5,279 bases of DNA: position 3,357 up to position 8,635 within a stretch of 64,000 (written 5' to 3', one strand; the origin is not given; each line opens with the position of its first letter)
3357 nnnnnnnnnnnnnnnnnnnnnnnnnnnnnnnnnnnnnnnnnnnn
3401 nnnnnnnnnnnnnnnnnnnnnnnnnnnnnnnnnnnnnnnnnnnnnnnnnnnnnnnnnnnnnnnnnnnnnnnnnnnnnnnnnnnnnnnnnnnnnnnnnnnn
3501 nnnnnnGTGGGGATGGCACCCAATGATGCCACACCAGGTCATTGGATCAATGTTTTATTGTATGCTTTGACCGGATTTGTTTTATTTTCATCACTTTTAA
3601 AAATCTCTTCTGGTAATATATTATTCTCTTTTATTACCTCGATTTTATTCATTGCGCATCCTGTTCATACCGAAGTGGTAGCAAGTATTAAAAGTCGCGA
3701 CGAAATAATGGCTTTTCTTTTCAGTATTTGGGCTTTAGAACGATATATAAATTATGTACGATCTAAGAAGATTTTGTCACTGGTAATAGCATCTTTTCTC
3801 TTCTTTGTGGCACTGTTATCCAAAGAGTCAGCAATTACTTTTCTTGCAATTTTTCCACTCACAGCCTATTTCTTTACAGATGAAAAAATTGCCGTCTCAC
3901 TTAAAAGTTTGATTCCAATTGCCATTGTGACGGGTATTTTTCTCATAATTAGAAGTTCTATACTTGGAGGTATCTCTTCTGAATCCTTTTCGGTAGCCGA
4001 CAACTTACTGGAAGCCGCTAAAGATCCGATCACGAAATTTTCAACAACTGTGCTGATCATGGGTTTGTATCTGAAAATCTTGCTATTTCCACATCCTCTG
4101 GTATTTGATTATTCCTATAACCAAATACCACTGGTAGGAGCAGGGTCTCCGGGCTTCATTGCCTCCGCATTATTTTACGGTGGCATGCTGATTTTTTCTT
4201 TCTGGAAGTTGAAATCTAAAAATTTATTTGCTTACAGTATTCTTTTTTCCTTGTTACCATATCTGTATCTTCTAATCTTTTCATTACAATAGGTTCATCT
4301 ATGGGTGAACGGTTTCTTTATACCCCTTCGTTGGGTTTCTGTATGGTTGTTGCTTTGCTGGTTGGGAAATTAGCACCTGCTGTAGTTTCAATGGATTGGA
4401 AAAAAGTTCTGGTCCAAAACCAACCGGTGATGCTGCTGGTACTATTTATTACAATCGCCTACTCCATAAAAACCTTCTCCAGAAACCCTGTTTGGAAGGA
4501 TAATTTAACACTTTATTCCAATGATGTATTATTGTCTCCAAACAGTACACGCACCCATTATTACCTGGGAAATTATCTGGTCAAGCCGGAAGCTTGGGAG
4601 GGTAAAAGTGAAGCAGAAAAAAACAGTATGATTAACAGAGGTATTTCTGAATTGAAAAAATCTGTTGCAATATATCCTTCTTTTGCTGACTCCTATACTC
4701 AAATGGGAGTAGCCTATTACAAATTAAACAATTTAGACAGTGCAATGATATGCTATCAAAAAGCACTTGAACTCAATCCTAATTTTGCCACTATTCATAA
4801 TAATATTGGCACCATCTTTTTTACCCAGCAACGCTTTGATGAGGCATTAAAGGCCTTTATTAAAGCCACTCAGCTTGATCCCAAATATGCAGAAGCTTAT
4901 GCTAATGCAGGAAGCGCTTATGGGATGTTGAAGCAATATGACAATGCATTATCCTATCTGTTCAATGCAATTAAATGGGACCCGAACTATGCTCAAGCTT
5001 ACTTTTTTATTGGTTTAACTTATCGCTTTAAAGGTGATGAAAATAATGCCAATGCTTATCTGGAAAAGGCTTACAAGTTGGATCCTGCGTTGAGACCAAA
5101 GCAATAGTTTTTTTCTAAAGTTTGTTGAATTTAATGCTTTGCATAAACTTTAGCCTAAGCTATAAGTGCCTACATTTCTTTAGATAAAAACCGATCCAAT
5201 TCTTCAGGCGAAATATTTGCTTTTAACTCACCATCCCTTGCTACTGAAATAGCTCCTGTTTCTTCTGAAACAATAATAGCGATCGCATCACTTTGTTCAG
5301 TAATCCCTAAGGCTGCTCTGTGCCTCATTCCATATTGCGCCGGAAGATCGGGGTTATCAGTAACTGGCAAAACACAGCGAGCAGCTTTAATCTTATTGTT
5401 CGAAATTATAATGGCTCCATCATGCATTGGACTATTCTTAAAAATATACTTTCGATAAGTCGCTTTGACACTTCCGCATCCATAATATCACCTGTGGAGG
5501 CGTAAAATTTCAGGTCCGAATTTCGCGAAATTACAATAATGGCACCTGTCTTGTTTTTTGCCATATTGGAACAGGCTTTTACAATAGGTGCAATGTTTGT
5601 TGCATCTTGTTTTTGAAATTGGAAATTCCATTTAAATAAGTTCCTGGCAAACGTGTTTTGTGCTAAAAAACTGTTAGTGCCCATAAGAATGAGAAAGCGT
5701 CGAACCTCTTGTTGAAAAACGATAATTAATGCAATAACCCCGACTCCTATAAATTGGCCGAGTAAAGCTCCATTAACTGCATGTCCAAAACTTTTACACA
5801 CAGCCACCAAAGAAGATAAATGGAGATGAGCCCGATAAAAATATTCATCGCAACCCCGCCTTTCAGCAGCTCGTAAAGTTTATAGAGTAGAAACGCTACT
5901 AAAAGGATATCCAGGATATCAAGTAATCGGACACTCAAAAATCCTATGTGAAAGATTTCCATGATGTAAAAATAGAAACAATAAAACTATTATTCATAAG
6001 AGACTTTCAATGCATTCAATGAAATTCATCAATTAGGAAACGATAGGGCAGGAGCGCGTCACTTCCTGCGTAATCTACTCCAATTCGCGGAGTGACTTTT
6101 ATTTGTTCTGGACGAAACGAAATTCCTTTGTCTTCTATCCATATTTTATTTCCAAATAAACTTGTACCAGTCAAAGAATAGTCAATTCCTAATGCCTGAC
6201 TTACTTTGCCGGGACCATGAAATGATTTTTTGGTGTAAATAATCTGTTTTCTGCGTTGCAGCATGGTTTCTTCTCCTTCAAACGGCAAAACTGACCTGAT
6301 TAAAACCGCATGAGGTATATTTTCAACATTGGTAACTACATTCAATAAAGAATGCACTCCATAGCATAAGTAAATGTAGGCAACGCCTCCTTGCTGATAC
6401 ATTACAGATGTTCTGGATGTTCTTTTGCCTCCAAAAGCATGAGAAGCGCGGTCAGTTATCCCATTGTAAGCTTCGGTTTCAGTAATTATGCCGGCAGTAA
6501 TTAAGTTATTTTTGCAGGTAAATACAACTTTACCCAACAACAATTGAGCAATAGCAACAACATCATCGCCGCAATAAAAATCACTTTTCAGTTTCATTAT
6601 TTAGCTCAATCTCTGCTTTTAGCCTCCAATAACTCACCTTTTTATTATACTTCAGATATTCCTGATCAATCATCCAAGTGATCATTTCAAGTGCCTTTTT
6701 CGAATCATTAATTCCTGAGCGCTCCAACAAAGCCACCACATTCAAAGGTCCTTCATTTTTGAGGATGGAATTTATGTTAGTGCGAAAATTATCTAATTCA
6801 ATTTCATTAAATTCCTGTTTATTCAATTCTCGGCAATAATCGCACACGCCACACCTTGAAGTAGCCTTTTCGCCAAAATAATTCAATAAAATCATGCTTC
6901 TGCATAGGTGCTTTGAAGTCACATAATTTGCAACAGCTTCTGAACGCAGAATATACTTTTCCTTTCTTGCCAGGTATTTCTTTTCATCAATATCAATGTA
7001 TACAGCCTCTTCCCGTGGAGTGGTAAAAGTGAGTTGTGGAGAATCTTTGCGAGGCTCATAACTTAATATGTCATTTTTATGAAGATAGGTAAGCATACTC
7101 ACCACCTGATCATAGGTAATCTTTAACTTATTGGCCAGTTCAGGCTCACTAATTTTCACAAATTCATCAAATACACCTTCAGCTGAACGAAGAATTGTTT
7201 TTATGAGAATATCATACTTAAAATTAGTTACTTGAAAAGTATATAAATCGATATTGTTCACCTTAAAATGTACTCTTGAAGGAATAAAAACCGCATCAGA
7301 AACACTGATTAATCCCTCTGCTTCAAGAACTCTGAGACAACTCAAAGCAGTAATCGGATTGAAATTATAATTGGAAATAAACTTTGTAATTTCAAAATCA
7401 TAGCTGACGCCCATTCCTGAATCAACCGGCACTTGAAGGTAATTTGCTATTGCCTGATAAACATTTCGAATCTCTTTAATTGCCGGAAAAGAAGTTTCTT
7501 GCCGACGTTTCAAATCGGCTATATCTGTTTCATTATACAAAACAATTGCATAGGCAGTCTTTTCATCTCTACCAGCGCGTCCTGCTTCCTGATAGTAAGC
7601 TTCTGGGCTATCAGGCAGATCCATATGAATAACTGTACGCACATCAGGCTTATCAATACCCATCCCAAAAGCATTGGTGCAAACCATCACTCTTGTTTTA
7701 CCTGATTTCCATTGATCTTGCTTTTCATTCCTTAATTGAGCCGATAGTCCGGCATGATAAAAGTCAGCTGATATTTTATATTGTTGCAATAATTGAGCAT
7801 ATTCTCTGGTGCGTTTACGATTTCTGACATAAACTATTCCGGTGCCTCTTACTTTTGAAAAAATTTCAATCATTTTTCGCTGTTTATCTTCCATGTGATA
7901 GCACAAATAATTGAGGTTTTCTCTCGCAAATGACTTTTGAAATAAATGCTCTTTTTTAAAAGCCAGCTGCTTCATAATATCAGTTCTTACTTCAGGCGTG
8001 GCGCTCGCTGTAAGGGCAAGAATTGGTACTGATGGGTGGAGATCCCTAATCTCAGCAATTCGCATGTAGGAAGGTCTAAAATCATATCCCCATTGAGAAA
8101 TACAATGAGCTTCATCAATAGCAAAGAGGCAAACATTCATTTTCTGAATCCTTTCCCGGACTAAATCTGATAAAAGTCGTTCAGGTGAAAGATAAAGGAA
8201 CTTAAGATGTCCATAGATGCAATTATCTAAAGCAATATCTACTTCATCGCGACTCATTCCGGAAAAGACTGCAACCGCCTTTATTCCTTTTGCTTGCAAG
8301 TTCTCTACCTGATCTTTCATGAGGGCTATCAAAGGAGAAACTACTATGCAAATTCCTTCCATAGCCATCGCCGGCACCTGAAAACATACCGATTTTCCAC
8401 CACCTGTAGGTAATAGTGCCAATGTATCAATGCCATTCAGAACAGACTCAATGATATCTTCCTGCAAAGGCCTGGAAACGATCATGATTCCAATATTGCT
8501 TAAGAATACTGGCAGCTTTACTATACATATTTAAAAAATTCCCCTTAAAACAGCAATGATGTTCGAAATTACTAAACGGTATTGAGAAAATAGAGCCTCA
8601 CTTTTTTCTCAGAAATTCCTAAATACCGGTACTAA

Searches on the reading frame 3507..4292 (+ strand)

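Call 9: search_protein_families(library=pfam, proteins=[window:3507-4292:+], max_evalue=0.001)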
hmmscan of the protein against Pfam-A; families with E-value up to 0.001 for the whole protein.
window:3507-4292:+ (261 aa): 1 family
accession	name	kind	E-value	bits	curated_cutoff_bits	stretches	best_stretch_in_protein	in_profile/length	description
PF08409.16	TMTC_DUF1736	-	6.8e-08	32.8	27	1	159-225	5-72/75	Protein O-mannosyl-transferase TMTC, DUF1736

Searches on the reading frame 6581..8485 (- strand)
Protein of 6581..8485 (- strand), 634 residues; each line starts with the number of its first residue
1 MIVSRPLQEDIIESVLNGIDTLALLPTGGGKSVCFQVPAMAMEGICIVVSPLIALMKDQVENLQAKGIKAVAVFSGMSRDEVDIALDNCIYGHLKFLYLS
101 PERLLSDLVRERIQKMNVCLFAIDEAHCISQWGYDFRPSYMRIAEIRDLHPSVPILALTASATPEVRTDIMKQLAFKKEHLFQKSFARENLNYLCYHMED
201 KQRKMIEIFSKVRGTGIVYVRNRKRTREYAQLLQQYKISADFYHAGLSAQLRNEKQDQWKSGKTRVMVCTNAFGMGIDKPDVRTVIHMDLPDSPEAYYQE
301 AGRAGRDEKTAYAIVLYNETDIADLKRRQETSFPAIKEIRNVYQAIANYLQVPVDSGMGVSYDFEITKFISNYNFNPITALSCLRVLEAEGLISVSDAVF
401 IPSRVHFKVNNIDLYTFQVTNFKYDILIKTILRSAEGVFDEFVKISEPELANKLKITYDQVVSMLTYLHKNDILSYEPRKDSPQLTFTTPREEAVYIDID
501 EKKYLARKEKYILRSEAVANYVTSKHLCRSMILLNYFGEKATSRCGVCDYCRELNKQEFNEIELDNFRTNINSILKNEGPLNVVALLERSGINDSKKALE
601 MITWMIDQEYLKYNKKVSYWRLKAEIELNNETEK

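Call 18: list_cluster_members(proteins=[window:6581-8485:-, window:17530-19257:-, window:41005-42654:-, window:52002-52637:+, window:62215-63759:+, window:31027-32544:-, window:13106-14020:+, window:48719-49498:+, window:58544-59242:+, window:39618-40487:-])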
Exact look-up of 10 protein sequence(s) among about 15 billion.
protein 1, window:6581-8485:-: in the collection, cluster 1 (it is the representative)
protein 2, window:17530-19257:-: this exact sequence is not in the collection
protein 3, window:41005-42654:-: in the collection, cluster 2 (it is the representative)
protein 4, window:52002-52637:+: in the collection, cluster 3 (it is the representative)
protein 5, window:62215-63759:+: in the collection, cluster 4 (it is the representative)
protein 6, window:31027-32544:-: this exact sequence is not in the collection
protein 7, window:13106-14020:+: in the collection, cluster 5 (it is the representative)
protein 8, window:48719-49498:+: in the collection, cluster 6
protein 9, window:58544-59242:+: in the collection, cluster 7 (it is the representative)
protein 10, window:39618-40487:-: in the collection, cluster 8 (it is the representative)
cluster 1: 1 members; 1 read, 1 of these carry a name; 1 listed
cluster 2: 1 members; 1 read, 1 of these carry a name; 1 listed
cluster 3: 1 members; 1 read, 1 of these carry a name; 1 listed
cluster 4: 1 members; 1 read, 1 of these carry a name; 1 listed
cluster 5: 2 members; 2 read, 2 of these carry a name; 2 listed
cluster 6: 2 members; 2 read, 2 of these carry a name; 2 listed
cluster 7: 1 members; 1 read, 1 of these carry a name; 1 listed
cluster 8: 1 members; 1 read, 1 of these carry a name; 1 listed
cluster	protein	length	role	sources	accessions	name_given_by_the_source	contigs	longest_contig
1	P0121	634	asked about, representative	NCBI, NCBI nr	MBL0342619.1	MAG: RecQ family ATP-dependent DNA helicase [Bacteroidetes bacterium] | RecQ family ATP-dependent DNA helicase [Bacteroidota bacterium]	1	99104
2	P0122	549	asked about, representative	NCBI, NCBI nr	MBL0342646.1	MAG: M13 family metallopeptidase [Bacteroidetes bacterium] | M13 family metallopeptidase [Bacteroidota bacterium]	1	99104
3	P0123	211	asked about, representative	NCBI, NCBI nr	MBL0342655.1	MAG: hypothetical protein IPP71_18260 [Bacteroidetes bacterium] | hypothetical protein [Bacteroidota bacterium]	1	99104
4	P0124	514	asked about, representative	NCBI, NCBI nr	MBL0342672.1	MAG: hypothetical protein IPP71_18345 [Bacteroidetes bacterium] | hypothetical protein [Bacteroidota bacterium]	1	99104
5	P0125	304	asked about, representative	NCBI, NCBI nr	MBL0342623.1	MAG: DUF4835 family protein [Bacteroidetes bacterium] | DUF4835 family protein [Bacteroidota bacterium]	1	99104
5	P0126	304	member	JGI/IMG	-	hypothetical protein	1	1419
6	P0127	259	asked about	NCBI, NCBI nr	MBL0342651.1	MAG: hypothetical protein IPP71_18240 [Bacteroidetes bacterium] | hypothetical protein [Bacteroidota bacterium]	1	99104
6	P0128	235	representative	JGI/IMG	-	hypothetical protein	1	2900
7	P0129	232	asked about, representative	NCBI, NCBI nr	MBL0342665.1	MAG: hypothetical protein IPP71_18310 [Bacteroidetes bacterium] | hypothetical protein [Bacteroidota bacterium]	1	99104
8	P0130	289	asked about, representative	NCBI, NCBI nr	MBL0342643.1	MAG: lysophospholipid acyltransferase family protein [Bacteroidetes bacterium] | lysophospholipid acyltransferase family protein [Bacteroidota bacterium]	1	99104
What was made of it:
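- The source is a MAG contig (call 18).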

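Call 19: find_encoding_contigs(protein=P0124, flank=10000, max_places=3)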
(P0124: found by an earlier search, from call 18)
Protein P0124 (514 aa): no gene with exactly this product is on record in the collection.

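Call 22: find_encoding_contigs(protein=P0129, flank=10000, max_places=3)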
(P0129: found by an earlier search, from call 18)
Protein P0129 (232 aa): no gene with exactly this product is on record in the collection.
